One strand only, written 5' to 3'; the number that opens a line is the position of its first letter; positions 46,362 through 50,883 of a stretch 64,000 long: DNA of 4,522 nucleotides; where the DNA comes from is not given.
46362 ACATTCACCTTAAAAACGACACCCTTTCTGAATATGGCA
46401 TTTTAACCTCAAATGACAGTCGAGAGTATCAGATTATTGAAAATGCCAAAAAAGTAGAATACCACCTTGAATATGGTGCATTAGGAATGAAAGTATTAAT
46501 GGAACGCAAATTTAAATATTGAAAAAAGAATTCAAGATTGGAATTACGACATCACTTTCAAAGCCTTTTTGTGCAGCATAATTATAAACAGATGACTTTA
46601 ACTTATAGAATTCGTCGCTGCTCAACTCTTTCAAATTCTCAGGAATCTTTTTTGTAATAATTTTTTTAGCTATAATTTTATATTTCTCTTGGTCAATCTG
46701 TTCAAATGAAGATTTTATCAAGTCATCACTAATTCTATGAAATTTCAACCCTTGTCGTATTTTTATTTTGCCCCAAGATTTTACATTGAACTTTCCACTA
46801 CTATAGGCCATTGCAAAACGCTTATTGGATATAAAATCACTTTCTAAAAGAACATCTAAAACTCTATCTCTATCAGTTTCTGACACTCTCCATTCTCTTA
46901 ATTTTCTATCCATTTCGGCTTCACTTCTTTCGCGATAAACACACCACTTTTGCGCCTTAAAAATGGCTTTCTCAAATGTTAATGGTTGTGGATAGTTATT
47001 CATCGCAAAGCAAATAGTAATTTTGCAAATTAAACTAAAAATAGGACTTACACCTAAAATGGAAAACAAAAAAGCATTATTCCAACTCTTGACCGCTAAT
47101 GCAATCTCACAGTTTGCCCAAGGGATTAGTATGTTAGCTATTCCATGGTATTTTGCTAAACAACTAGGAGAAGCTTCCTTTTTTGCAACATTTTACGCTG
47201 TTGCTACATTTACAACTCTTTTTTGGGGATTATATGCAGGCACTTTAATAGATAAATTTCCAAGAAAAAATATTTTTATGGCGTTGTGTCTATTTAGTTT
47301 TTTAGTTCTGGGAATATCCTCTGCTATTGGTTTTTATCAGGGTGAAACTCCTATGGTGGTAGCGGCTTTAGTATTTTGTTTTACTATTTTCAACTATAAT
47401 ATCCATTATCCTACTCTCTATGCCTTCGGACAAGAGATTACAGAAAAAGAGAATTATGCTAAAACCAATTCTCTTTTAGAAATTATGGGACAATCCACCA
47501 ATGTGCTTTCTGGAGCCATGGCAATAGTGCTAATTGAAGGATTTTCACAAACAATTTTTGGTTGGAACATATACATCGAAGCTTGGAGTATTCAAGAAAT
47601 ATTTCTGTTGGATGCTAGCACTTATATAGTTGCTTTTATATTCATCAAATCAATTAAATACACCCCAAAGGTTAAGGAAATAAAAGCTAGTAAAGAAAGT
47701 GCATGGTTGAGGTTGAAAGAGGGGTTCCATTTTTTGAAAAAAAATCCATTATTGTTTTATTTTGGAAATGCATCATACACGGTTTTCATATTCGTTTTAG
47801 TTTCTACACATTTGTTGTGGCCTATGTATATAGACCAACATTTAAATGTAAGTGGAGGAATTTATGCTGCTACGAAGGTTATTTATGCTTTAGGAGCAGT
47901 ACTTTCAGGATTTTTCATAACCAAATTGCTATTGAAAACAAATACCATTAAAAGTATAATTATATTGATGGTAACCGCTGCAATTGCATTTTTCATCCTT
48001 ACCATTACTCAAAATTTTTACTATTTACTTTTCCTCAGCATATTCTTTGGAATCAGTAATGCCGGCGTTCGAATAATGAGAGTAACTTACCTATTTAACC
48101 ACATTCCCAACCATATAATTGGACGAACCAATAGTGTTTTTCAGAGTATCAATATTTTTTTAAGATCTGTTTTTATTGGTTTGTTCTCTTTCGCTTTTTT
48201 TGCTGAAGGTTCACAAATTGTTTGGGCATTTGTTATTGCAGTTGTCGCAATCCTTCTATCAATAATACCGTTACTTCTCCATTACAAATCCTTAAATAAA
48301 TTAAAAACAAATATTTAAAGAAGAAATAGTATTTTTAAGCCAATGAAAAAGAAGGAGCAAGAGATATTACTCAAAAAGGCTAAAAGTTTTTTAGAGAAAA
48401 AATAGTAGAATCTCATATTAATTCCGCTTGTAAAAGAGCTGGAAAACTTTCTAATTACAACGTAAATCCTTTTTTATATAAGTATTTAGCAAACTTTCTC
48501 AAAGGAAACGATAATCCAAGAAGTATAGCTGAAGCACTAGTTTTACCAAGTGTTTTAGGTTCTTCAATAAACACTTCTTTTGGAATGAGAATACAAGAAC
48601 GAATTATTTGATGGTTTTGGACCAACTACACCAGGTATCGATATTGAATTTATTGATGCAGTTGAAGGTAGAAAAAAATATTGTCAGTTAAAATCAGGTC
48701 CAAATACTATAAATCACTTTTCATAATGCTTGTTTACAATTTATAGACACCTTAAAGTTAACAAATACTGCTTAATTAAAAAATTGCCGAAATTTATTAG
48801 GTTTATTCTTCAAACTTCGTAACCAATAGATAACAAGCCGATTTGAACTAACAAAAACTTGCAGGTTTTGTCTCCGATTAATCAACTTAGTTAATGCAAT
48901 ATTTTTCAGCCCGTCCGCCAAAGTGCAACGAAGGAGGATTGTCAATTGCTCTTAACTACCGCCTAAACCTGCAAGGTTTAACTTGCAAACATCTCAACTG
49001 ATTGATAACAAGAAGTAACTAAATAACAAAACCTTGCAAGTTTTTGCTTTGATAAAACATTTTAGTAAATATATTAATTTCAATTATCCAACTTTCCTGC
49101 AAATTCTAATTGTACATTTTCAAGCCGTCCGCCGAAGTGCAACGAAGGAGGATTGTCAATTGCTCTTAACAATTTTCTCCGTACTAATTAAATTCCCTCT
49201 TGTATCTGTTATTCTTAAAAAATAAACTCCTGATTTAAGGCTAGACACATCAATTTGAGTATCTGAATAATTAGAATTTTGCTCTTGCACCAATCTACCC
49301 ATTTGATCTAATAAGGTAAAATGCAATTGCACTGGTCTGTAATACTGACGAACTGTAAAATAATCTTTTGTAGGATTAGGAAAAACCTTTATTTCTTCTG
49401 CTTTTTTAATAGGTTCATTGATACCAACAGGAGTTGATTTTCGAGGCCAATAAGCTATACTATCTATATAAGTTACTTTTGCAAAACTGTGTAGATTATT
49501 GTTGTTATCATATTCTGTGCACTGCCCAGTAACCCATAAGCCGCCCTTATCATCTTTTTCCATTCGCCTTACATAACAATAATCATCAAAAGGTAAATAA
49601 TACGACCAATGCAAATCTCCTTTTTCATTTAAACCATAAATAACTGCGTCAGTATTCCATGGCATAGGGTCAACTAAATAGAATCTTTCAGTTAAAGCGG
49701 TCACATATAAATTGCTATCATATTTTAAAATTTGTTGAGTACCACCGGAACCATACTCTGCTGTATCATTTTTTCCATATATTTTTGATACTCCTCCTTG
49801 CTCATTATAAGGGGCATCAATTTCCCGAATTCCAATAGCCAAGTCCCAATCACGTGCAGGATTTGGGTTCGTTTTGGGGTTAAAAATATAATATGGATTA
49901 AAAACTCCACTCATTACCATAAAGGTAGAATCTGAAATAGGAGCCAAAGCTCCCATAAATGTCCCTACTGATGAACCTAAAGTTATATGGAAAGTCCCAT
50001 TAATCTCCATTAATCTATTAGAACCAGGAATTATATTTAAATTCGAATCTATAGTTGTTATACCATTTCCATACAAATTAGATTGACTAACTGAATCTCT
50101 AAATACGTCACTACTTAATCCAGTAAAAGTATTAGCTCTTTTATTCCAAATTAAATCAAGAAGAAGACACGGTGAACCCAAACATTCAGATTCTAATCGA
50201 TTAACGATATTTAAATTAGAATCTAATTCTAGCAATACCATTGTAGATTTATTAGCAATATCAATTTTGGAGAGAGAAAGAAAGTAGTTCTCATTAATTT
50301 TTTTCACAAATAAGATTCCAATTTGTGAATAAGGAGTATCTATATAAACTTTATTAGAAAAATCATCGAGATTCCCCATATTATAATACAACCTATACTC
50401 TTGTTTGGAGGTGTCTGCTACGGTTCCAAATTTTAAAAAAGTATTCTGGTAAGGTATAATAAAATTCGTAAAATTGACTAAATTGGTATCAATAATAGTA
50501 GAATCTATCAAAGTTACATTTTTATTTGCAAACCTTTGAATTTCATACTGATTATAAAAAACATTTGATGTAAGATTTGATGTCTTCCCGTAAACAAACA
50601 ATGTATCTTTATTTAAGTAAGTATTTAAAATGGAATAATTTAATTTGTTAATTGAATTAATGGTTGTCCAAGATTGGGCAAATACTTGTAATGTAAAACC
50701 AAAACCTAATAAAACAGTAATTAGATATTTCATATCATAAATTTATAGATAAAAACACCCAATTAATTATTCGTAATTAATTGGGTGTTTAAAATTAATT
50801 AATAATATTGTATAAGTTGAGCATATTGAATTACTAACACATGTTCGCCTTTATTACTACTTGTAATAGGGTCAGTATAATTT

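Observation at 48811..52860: Two arrays of a previously unannotated ~200-215-bp tandem repeat bracket a 3.3-kb three-gene segment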

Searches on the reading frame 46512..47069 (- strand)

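Call 17: search_protein_families(library=pfam, proteins=[window:46512-47069:-], max_evalue=0.01)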
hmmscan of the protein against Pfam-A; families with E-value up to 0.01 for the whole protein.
window:46512-47069:- (185 aa): 3 families
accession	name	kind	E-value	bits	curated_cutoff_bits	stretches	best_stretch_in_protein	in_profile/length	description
PF02631.22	RecX_HTH2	-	2.7e-09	37.5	26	1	83-119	3-39/42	RecX, second three-helix domain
PF21982.2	RecX_HTH1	-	3.8e-07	30.4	26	1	38-72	4-38/40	RecX, first three-helix domain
PF21981.2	RecX_HTH3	-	0.00047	20.7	26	1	134-175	7-44/48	RecX, third three-helix domain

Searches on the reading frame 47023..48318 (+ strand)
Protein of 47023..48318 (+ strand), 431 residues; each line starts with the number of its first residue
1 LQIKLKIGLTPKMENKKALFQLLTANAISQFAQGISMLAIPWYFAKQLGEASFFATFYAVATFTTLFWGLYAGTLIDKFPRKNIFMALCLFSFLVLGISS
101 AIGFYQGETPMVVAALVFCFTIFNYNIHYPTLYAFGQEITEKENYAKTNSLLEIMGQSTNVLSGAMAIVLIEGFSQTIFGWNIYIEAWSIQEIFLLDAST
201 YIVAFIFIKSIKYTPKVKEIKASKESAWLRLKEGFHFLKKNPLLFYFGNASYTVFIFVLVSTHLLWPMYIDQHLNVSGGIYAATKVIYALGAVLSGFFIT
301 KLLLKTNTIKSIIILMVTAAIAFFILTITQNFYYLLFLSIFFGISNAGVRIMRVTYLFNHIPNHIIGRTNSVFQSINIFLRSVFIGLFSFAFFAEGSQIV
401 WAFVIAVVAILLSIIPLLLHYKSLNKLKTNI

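Call 17: search_protein_families(library=pfam, proteins=[window:47023-48318:+], max_evalue=0.01)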
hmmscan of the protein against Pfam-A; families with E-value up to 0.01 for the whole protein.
window:47023-48318:+ (431 aa): 2 families
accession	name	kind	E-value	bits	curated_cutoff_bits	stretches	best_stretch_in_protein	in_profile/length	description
PF07690.21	MFS_1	-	3.8e-29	102.1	33.4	2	23-377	2-339/347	Major Facilitator Superfamily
PF05977.19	MFS_3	-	4.8e-08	32.3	27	1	21-416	14-389/524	Transmembrane secretion effector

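Call 18: search_protein_families(library=ncbifam, proteins=[window:47023-48318:+], max_evalue=0.01)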
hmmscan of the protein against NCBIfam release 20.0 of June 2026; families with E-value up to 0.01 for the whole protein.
window:47023-48318:+ (431 aa): 5 families
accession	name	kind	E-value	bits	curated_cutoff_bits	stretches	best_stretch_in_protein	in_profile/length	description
TIGR00900.1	2A0121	subfamily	9.4e-32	110.7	319.6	1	21-381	3-349/364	H+ Antiporter protein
NF007792.0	PRK10489.1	equivalog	5.2e-13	48.8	324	1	17-415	17-398/419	enterobactin transporter EntS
NF012178.0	tet_MFS_V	exception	3.3e-05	23.2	640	1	203-414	180-388/409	tetracycline efflux MFS transporter Tet(V)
NF052575.1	MFS_efflux_Tap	equivalog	8.3e-05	21.7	625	1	16-415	3-390/401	multidrug efflux MFS transporter Tap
NF007578.0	PRK10213.1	equivalog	0.0015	17.7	584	1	258-427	36-198/396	purine ribonucleoside efflux pump NepI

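Call 61: find_encoding_contigs(protein=window:47023-48318:+, flank=10000, max_places=10)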
Protein window:47023-48318:+ (431 aa): no gene with exactly this product is on record in the collection.

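Call 62: find_encoding_contigs(protein=window:47059-48318:+, flank=10000, max_places=10)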
Protein window:47059-48318:+ (419 aa): 1 contig read that carries it; 1 place shown.
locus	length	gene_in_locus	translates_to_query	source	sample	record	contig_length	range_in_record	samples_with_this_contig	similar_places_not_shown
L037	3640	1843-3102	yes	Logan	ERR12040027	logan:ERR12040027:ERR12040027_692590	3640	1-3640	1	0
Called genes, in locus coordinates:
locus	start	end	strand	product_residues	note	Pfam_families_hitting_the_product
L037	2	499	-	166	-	?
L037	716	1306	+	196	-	-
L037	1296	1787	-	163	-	PF21982:RecX_HTH1 (weak), PF02631:RecX_HTH2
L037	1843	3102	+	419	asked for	PF05977:MFS_3, PF07690:MFS_1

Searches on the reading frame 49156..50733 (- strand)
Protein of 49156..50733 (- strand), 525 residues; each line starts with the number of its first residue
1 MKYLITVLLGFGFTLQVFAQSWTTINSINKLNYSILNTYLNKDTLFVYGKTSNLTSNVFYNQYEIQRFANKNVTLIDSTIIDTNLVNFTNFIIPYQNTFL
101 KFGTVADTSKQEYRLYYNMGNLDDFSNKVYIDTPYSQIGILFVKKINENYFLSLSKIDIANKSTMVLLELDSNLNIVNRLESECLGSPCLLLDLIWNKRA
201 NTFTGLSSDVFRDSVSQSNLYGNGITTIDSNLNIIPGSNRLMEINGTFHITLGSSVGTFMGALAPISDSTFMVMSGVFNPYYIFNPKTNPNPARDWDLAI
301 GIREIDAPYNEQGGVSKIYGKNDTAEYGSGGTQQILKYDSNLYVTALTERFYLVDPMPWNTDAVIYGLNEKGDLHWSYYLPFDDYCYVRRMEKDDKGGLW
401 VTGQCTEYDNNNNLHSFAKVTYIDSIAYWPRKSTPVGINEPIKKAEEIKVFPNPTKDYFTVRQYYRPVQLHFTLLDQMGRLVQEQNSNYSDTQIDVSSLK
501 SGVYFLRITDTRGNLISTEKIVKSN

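Call 14: find_encoding_contigs(protein=window:49156-50733:-, flank=10000, max_places=10)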
Protein window:49156-50733:- (525 aa): no gene with exactly this product is on record in the collection.

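Call 17: search_protein_families(library=pfam, proteins=[window:49156-50733:-], max_evalue=0.01)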
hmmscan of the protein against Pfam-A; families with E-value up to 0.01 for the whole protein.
window:49156-50733:- (525 aa): 1 family
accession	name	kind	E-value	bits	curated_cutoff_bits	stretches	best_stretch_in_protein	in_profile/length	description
PF18962.6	Por_Secre_tail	-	1.3e-13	51.4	27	1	450-518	1-71/75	Secretion system C-terminal sorting domain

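Call 18: search_protein_families(library=ncbifam, proteins=[window:49156-50733:-], max_evalue=0.01)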
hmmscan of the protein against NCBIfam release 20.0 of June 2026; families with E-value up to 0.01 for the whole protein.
window:49156-50733:- (525 aa): 1 family
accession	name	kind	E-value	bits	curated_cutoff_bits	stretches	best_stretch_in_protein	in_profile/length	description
TIGR04183.1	Por_Secre_tail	domain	4.2e-13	49.1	23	1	450-523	1-71/72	T9SS type A sorting domain-containing protein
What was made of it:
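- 49156..50733 (-): T9SS cargo gene (525 aa) with a C-terminal sorting domain. Its 3' ~460 nt are shared with a paralogue elsewhere in the genome. PF18962 and TIGR04183 match aa 450-523 (calls 17, 18).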

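Call 34: find_homologous_proteins(query=window:49156-50733:-, max_evalue=0.00001)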
Query window:49156-50733:- (525 aa): 6 proteins with E <= 0.00001 among 5449 candidates.
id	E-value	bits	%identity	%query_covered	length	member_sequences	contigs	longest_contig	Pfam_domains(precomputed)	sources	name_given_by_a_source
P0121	0.0e+0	1193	100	100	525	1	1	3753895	PF18962.8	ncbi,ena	-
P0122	6.7e-234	795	66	100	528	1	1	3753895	PF18962.8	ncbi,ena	-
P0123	5.0e-188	644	57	97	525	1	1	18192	PF18962.8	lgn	-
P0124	7.2e-187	640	56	100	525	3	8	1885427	PF18962.8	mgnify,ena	mgnify:CR=1 FL=1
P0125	1.1e-182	626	55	100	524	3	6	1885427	PF18962.8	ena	-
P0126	4.9e-180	618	55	100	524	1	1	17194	PF18962.8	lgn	-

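Call 35: find_encoding_contigs(protein=P0122, flank=10000, max_places=4)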
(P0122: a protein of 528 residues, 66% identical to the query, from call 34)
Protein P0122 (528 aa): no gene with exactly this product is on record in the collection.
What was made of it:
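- The paralogue's locus could not be fetched (call 35).
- Tried and rejected: Neither P0122 nor P0121 is on record in the contig index (calls 14, 35).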

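Call 36: find_encoding_contigs(protein=P0124, flank=10000, max_places=4)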
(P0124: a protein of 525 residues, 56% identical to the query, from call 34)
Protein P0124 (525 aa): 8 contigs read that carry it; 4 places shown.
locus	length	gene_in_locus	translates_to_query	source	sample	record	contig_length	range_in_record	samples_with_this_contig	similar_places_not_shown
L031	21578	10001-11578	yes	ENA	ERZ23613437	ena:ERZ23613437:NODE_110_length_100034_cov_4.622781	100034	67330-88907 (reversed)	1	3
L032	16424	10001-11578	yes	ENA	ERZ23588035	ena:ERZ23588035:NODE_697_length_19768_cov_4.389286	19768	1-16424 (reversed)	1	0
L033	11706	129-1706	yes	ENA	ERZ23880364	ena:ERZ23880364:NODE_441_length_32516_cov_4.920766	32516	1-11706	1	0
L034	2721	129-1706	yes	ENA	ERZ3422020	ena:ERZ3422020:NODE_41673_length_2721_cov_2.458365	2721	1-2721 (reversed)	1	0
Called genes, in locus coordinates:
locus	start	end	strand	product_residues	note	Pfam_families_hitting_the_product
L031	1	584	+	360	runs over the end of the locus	PF06580:His_kinase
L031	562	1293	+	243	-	PF00072:Response_reg, PF04397:LytTR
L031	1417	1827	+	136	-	PF09345:SiaC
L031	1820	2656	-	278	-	PF08907:DUF1853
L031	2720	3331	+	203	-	PF03938:OmpH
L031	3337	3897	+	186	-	PF16271:DUF4924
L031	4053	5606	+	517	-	PF18962:Por_Secre_tail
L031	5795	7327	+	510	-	PF17164:DUF5122 (faint), PF18962:Por_Secre_tail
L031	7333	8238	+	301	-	PF18962:Por_Secre_tail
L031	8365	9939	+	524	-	PF18962:Por_Secre_tail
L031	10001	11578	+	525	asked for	PF18962:Por_Secre_tail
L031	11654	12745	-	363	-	PF05343:Peptidase_M42, PF01546:Peptidase_M20 (weak)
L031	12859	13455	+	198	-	-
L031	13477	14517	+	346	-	-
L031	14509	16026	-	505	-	PF03968:LptD_N (faint), PF13100:OstA_2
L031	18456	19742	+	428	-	PF18962:Por_Secre_tail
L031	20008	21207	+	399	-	PF18962:Por_Secre_tail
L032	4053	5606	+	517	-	PF18962:Por_Secre_tail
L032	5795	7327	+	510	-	PF17164:DUF5122 (faint), PF18962:Por_Secre_tail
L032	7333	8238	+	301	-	PF18962:Por_Secre_tail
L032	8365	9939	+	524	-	PF18962:Por_Secre_tail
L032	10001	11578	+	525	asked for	PF18962:Por_Secre_tail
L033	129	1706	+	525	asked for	PF18962:Por_Secre_tail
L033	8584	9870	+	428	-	PF18962:Por_Secre_tail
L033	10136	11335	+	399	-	PF18962:Por_Secre_tail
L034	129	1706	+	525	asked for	PF18962:Por_Secre_tail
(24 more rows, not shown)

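Call 39: list_cluster_members(proteins=[P0121, P0122, P0001, P0124, P0002])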
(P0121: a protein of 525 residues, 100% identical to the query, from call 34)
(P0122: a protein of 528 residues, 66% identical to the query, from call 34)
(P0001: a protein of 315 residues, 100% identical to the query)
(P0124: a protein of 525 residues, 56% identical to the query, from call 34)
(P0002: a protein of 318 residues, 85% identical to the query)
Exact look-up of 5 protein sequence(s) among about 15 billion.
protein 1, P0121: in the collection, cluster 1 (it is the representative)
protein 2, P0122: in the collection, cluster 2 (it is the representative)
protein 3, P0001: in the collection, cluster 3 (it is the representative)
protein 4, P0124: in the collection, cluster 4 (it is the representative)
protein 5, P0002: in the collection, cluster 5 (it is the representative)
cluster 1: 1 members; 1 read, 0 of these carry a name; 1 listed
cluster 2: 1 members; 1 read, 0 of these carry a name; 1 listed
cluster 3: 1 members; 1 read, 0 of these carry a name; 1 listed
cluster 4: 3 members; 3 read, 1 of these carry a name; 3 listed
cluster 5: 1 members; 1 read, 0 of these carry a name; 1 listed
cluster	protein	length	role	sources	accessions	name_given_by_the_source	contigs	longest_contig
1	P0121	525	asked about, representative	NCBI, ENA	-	-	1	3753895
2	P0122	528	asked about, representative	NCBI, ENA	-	-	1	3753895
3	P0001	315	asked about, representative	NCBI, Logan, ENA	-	-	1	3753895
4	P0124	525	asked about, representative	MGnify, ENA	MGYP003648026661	CR=1 FL=1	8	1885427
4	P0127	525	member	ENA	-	-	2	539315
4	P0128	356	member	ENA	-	-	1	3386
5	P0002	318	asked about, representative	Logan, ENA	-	-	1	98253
